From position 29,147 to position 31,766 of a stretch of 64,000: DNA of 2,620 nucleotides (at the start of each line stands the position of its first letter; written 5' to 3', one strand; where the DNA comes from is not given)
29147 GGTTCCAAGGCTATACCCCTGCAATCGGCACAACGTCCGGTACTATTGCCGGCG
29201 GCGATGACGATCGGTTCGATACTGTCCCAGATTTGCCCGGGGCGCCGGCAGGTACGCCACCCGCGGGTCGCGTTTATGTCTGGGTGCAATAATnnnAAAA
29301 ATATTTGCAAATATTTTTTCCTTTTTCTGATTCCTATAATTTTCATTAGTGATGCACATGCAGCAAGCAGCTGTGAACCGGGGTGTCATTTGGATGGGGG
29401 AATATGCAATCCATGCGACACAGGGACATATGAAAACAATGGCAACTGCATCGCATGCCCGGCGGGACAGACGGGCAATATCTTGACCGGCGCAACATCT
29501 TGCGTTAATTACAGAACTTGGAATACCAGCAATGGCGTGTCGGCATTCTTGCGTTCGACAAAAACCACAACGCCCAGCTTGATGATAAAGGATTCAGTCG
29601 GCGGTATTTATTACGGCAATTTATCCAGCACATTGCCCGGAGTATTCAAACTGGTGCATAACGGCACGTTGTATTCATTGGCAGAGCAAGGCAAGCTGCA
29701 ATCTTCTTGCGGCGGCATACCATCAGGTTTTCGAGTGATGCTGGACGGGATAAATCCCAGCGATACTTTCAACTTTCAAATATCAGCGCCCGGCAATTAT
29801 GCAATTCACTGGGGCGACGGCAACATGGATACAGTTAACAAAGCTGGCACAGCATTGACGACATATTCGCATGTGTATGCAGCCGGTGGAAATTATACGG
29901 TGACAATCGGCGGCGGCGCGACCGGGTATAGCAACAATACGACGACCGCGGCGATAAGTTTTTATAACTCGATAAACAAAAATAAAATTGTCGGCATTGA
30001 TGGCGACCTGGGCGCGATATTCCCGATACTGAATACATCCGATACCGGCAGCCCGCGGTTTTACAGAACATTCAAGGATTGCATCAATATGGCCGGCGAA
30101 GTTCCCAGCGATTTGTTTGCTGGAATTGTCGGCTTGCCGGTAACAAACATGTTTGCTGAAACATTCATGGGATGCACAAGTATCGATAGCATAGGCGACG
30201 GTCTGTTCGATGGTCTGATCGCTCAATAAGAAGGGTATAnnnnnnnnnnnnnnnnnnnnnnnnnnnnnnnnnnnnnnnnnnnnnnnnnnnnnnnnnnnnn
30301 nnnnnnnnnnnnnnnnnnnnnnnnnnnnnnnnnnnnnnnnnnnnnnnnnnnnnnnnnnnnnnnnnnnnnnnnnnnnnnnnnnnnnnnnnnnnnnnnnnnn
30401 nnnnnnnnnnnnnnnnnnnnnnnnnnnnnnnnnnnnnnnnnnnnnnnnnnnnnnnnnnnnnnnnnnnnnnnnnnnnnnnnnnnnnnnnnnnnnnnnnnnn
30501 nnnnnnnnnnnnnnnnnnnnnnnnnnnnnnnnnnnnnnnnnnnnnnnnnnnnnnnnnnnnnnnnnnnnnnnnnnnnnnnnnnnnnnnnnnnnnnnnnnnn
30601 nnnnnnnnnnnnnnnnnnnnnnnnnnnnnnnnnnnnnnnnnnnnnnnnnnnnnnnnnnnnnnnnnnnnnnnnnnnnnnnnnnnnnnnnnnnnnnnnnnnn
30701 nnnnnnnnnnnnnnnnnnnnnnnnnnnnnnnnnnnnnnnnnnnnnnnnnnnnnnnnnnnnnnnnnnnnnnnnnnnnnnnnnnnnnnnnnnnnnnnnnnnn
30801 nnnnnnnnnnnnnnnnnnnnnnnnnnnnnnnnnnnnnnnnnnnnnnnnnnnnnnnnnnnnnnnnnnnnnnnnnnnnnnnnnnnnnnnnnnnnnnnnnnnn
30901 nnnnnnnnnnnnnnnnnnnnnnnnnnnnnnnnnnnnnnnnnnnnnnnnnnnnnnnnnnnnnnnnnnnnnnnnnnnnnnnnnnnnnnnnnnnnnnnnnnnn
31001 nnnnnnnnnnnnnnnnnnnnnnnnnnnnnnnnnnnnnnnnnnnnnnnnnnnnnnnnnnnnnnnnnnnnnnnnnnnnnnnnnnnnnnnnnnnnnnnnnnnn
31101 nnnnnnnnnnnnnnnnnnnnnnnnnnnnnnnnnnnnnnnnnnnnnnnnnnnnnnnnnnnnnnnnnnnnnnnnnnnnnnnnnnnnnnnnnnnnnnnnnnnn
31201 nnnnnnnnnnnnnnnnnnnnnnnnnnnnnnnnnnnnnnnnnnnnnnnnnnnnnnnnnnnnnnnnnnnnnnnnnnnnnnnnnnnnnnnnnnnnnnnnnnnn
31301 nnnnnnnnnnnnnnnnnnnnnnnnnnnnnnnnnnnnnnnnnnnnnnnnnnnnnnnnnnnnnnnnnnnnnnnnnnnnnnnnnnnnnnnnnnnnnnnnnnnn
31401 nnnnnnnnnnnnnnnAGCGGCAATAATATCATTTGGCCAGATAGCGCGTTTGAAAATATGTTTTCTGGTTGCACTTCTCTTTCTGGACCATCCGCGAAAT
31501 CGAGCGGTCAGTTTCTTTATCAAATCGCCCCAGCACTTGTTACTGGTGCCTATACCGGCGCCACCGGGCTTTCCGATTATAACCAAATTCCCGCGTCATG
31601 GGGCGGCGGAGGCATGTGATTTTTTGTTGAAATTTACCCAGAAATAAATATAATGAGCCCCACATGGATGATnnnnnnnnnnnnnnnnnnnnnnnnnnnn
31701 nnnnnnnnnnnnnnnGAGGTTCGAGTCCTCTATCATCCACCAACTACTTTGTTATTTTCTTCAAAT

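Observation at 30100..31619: S8 protease gene sits exactly inside a split copy of the repeat protein and carries its C-terminal tail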

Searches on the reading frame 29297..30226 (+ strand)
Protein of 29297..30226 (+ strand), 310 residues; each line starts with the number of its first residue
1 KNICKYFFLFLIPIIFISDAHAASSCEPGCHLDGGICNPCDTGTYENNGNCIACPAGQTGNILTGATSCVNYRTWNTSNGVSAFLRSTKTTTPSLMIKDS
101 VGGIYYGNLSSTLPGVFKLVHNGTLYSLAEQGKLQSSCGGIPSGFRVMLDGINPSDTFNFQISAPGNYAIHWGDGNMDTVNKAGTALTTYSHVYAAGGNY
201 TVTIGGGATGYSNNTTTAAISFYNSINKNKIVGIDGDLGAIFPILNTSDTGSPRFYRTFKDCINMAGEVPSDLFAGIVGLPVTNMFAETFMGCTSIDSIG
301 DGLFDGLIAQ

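Call 6: search_protein_families(library=pfam, proteins=[window:29297-30226:+], max_evalue=1)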
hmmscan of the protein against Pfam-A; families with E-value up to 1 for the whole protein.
window:29297-30226:+ (310 aa): 6 families
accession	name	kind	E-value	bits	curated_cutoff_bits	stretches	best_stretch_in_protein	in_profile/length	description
PF07699.19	Ephrin_rec_like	-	0.0011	19.1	23.1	1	37-67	11-43/48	Tyrosine-protein kinase ephrin type A/B receptor-like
PF18911.6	PKD_4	-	0.0065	16.9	27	1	165-218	34-81/85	PKD domain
PF23091.2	TNFR_ELAPOR1_6th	-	0.007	16.7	33.2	1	26-57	2-35/41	ELAPOR1-like, TNF receptor-like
PF03302.18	VSP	-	0.05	12.9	31.4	1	21-81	288-348/397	Giardia variant-specific surface protein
PF00801.26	PKD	-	0.3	11.5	23.5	1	157-217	16-76/80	PKD domain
PF17032.10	Zn_ribbon_15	-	0.71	11.1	28.9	0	5-54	19-72/73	zinc-ribbon family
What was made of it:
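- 29297..30229 (+): B': truncated repeat-protein gene (310 aa). It has a signal-like N-terminus, a Cys-rich TNFR/ephrin-receptor-like stretch, a beta-sandwich 'WGDG' domain and two repeats. It lacks the family's last repeat and cap. Weak Pfam hits to Ephrin_rec_like and PKD (call 6).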

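Call 8: search_protein_families(library=ncbifam, proteins=[window:29297-30226:+], max_evalue=1)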
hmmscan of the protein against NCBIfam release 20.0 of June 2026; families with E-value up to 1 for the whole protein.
window:29297-30226:+ (310 aa): 1 family
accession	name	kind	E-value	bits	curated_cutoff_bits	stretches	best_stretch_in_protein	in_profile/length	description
NF058578.1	CPR_pilus_PamR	equivalog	0.00022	20.2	300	1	152-205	162-221/297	pilus system RbmA-like protein PamR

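Call 37: find_related_loci(query=window:29297-30226:+, collection=metagenome_contigs, flank=4000)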
Query window:29297-30226:+ (310 aa) in metagenome_contigs; peptide patterns used: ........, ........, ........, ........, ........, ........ (x = any residue, [..] = any of these).
377 stretches matched a pattern, but none encodes a relative of the query by tblastn (E <= 1e-3).
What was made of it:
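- Tried and rejected: A JGI metagenome scan with B found nothing (call 37).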

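Call 69: find_related_loci(query=A6, collection=genome_contigs, flank=5000)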
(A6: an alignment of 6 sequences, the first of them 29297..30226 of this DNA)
Query A6 (310 aa) in genome_contigs; peptide patterns used: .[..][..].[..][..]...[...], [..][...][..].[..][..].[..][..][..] (x = any residue, [..] = any of these).
282 stretches matched a pattern; 97 encode a relative of the query (tblastn E <= 1e-3); the best 80 are kept; 79 distinct loci.
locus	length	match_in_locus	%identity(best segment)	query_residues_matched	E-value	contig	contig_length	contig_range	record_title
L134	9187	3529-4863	52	145-307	3e-43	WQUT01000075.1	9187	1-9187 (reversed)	MAG: Proteobacteria bacterium isolate Cu122P5bin52 JGI20166J26741_11994585, whole genome shotgun sequence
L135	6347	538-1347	46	131-307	4e-41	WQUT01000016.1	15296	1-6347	MAG: Proteobacteria bacterium isolate Cu122P5bin52 JGI20166J26741_10711115, whole genome shotgun sequence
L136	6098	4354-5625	46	134-307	2e-40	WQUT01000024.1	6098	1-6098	MAG: Proteobacteria bacterium isolate Cu122P5bin52 JGI20166J26741_11133894, whole genome shotgun sequence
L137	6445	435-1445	40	143-307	7e-40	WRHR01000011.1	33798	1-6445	MAG: Alphaproteobacteria bacterium isolate Nt197P3bin125 Ga0082212_10001564, whole genome shotgun sequence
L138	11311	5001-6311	52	155-307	2e-39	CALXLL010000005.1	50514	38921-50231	MAG: uncultured Alphaproteobacteria bacterium isolate BRZ_E__bin176 genome assembly, contig: BRZ_E__NODE_1243_length_505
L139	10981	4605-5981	50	155-307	1e-36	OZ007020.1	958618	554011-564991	MAG: uncultured Alphaproteobacteria bacterium isolate 6730_HET_VAC_contig_11916_metaflye_circ MAG genome assembly, chrom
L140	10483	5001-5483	45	145-307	6e-36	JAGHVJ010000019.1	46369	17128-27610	MAG: Candidatus Enterousia onthequi isolate E5_MB2_19 c_000001251395, whole genome shotgun sequence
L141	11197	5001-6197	47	146-307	5e-36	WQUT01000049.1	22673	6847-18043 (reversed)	MAG: Proteobacteria bacterium isolate Cu122P5bin52 JGI20166J26741_11646696, whole genome shotgun sequence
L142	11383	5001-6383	48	158-310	5e-34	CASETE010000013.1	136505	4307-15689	uncultured proteobacterium isolate SI.O98.metabat-bins.90 genome assembly, contig: SI.O98.metabat-bins.90.fa_k141_265550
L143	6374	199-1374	43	152-307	8e-34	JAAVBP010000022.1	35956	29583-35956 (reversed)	MAG: bacterium isolate Mgla_MAG_35-bin_11 c_000000132204, whole genome shotgun sequence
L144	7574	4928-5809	49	161-310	8e-34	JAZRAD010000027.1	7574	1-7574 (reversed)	MAG: Candidatus Enterousia sp. isolate T1900045145_TC20190139.MAGScoT_cleanbin_000014 SGB_4937_k141_2526369, whole genom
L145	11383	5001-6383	48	158-310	6e-34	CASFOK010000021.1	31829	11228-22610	uncultured proteobacterium isolate SI.B28.metabat-bins.76 genome assembly, contig: SI.B28.metabat-bins.76.fa_k141_549212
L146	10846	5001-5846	49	144-307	1e-33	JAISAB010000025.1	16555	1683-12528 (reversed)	MAG: Rickettsiales bacterium isolate Gx481_bin12 k119_1688107, whole genome shotgun sequence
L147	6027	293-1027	45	155-307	1e-33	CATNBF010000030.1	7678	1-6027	MAG TPA_asm: uncultured bacterium isolate MGG24397_1680015486 genome assembly, contig: SRR10593854_5100, whole genome sh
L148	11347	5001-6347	48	158-310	4e-33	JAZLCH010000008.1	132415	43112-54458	MAG: Candidatus Enterousia sp. isolate T1900045051_TC20190044.MAGScoT_cleanbin_000024 SGB_4527_k141_1176166, whole genom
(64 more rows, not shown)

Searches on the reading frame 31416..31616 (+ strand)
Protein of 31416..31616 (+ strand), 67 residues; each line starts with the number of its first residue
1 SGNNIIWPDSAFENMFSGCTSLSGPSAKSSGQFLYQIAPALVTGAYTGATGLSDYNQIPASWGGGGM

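Call 49: find_homologous_proteins(query=window:31416-31616:+, max_evalue=0.001)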
Query window:31416-31616:+: no candidate shares three 5-residue words with the query. No homologue found.
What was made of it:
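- Tried and rejected: A word-indexed search with the tail alone returned no candidates (call 49).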

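Call 57: search_protein_representatives(protein=window:31416-31616:+)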
Query: 67 residues. Proteins with E-value up to 0.001 (for the whole library): 305; up to 1e-10: 26; up to 1e-30: 1. The best 150 are listed.
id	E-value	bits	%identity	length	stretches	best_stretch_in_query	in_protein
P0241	4.5e-32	125.3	53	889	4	8-66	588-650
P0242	1.2e-28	114.4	50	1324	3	10-62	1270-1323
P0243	2.6e-27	110.2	42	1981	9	10-62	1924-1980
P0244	1.4e-23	98.4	45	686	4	12-65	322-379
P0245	3.5e-22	94.0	46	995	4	10-66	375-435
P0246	4.9e-21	90.4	41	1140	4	6-66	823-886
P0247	5.6e-20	87.1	47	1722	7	14-62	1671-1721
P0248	1.5e-19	85.7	54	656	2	12-66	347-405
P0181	6.5e-18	80.5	46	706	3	11-66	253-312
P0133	8.4e-18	80.2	48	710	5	8-63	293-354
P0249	5.0e-17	77.7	53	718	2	9-66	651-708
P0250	1.8e-16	76.0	48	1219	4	10-65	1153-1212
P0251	2.4e-16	75.6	35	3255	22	9-61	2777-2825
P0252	2.7e-16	75.4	45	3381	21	3-27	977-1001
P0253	6.6e-15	71.0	49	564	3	10-66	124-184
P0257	1.1e-12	64.0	52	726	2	9-64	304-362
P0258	4.3e-12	62.1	50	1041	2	8-67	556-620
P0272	2.6e-09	53.3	56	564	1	9-62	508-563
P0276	4.9e-09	52.5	56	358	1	8-62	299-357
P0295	5.4e-08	49.2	48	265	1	9-62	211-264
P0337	1.5e-06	44.6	51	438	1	8-62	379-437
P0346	2.6e-06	43.9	45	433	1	7-66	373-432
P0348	2.6e-06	43.8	41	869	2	8-63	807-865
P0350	3.1e-06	43.6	38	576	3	10-64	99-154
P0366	6.6e-06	42.6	57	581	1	5-62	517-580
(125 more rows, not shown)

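Call 59: search_protein_families(library=pfam, proteins=[P0276, P0337, P0346, P0366, P0350, P0258, P0295, P0272, P0348, P0257], max_evalue=0.001)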
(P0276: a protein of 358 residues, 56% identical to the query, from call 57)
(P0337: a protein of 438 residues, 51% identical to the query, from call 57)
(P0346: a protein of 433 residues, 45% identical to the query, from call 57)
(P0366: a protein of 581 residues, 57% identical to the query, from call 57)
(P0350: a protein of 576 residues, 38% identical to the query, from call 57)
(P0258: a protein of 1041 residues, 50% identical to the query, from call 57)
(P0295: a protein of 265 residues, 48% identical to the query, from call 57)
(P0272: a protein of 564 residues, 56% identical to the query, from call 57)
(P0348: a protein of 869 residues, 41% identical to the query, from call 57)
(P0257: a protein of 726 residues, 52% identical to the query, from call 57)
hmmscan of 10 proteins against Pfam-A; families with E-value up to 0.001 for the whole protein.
P0276 (358 aa): 0 families

P0337 (438 aa): 0 families

P0346 (433 aa): 0 families

P0366 (581 aa): 0 families

P0350 (576 aa): 0 families

P0258 (1041 aa): 1 family
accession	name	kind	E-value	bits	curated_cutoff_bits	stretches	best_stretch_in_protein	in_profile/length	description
PF24634.1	DUF7631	-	4.1e-06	27.6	27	0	958-976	3-21/50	Domain of unknown function (DUF7631)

P0295 (265 aa): 0 families

P0272 (564 aa): 0 families

P0348 (869 aa): 2 families
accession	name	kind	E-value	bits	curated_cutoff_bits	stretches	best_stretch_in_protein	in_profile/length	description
PF18911.6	PKD_4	-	1.8e-05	25.2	27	0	127-163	35-64/85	PKD domain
PF00801.26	PKD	-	0.00022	21.6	23.5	0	646-678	35-65/80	PKD domain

P0257 (726 aa): 0 families
